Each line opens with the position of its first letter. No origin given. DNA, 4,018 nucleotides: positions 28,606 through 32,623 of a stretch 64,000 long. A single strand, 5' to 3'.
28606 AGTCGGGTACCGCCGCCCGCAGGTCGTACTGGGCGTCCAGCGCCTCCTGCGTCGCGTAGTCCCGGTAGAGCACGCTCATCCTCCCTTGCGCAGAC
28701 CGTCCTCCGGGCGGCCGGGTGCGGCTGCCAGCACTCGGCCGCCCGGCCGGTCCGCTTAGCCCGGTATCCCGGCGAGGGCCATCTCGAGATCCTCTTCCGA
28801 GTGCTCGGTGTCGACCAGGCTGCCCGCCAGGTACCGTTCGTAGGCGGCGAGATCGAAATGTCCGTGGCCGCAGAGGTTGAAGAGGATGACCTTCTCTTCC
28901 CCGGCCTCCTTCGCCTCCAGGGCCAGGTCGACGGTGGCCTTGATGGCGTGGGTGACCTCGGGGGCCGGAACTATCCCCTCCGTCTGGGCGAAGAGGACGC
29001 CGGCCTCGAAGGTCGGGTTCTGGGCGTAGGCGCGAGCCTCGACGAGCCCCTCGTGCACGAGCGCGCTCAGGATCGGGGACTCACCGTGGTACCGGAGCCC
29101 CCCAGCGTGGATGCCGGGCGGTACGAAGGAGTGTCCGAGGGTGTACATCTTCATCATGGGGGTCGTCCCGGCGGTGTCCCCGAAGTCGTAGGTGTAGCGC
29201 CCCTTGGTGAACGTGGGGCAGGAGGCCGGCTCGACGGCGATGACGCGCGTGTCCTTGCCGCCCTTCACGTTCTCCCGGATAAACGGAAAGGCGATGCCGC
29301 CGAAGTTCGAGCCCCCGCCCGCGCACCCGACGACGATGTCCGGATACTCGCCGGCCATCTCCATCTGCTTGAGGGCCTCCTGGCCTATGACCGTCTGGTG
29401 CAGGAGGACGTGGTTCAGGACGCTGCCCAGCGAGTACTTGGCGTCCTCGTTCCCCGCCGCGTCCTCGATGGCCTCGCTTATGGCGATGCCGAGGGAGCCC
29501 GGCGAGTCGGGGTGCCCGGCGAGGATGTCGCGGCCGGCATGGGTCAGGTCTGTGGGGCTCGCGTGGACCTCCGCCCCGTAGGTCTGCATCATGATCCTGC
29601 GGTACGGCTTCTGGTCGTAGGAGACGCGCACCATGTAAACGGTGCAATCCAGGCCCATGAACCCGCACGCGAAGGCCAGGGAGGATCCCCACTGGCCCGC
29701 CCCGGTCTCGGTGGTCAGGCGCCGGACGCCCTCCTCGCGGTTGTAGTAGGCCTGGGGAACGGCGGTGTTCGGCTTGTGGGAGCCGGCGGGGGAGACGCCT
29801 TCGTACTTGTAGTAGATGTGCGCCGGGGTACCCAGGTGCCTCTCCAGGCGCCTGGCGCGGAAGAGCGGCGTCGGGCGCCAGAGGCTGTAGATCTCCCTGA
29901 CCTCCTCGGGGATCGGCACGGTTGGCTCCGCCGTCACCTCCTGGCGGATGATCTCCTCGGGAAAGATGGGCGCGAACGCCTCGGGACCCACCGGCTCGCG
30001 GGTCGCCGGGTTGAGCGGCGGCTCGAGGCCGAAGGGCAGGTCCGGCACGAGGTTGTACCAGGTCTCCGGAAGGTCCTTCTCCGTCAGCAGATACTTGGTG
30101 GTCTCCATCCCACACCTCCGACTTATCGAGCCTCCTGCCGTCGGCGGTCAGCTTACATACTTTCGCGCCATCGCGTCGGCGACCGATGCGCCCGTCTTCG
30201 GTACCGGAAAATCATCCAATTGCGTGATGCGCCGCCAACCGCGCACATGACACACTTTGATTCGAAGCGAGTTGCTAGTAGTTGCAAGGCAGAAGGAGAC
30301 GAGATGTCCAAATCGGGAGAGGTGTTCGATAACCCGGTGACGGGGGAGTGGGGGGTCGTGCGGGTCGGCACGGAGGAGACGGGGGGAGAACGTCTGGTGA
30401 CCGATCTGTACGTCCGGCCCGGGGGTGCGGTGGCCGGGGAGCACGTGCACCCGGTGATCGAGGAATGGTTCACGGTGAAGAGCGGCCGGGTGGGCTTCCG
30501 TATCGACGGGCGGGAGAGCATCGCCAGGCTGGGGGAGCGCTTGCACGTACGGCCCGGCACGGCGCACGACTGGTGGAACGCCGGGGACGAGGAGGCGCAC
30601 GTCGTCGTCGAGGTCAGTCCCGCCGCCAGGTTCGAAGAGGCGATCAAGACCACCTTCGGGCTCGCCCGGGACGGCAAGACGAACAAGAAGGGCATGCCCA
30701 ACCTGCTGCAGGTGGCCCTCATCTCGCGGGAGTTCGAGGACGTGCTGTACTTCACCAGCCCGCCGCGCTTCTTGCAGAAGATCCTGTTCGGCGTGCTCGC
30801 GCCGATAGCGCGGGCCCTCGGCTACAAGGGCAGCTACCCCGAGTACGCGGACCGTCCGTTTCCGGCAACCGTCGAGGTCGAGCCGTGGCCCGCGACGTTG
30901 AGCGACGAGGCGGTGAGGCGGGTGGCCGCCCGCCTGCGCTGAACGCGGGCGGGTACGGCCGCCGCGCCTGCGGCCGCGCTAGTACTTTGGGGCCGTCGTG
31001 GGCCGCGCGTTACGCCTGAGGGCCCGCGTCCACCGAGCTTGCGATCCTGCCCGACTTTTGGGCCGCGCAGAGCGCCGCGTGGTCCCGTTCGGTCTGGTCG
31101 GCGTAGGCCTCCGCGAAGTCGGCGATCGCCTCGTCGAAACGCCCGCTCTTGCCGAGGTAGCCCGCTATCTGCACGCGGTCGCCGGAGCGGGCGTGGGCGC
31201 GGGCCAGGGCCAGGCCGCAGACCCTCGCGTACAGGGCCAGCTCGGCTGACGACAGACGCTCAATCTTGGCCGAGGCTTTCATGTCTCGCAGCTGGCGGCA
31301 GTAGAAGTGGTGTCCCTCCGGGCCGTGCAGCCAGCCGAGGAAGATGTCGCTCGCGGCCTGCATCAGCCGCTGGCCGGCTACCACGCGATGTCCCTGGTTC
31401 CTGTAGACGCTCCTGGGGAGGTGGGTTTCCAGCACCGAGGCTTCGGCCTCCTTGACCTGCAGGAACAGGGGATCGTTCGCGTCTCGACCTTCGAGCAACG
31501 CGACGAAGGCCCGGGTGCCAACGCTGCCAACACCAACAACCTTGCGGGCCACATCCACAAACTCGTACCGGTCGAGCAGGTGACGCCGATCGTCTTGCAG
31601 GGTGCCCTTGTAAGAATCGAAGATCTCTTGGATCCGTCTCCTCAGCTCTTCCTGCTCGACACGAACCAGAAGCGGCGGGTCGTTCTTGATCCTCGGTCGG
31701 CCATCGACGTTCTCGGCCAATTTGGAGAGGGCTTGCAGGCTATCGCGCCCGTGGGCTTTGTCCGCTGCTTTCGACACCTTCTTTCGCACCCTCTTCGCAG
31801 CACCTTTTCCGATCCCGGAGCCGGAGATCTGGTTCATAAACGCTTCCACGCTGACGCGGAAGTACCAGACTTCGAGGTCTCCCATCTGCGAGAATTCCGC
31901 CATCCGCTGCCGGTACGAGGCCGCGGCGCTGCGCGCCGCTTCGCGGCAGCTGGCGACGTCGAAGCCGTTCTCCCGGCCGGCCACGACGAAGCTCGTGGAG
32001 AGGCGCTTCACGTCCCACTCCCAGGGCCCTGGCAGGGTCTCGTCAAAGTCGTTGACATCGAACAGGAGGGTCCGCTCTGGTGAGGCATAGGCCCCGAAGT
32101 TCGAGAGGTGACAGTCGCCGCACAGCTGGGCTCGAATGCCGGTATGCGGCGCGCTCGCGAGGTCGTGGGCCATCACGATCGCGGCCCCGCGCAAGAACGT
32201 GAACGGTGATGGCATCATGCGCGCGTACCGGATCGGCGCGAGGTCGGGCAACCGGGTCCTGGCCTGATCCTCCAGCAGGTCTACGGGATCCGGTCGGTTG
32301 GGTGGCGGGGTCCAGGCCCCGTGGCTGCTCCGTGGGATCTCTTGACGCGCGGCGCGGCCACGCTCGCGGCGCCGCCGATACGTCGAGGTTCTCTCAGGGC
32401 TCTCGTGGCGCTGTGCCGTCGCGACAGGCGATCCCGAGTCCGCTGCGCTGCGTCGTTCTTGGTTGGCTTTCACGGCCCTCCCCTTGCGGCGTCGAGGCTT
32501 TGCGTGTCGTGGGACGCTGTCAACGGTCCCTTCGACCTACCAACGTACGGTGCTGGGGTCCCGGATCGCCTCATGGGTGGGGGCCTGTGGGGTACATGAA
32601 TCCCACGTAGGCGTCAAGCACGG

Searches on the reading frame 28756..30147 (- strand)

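Call 21: search_protein_families(library=pfam, proteins=[window:28756-30147:-], max_evalue=0.01)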
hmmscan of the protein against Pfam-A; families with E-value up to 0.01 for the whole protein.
window:28756-30147:- (463 aa): 1 family
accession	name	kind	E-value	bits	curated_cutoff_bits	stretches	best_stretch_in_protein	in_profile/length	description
PF00291.31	PALP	-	8.5e-43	147.2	35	1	89-427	4-295/295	Pyridoxal-phosphate dependent enzyme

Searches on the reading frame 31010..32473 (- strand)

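Call 21: search_protein_families(library=pfam, proteins=[window:31010-32473:-], max_evalue=0.01)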
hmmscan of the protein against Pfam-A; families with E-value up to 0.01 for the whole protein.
window:31010-32473:- (487 aa): 1 family
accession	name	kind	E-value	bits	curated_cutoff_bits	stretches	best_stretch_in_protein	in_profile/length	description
PF10009.15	DUF2252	-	2.7e-149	497.9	22.3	1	74-471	1-392/392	Uncharacterized protein conserved in bacteria (DUF2252)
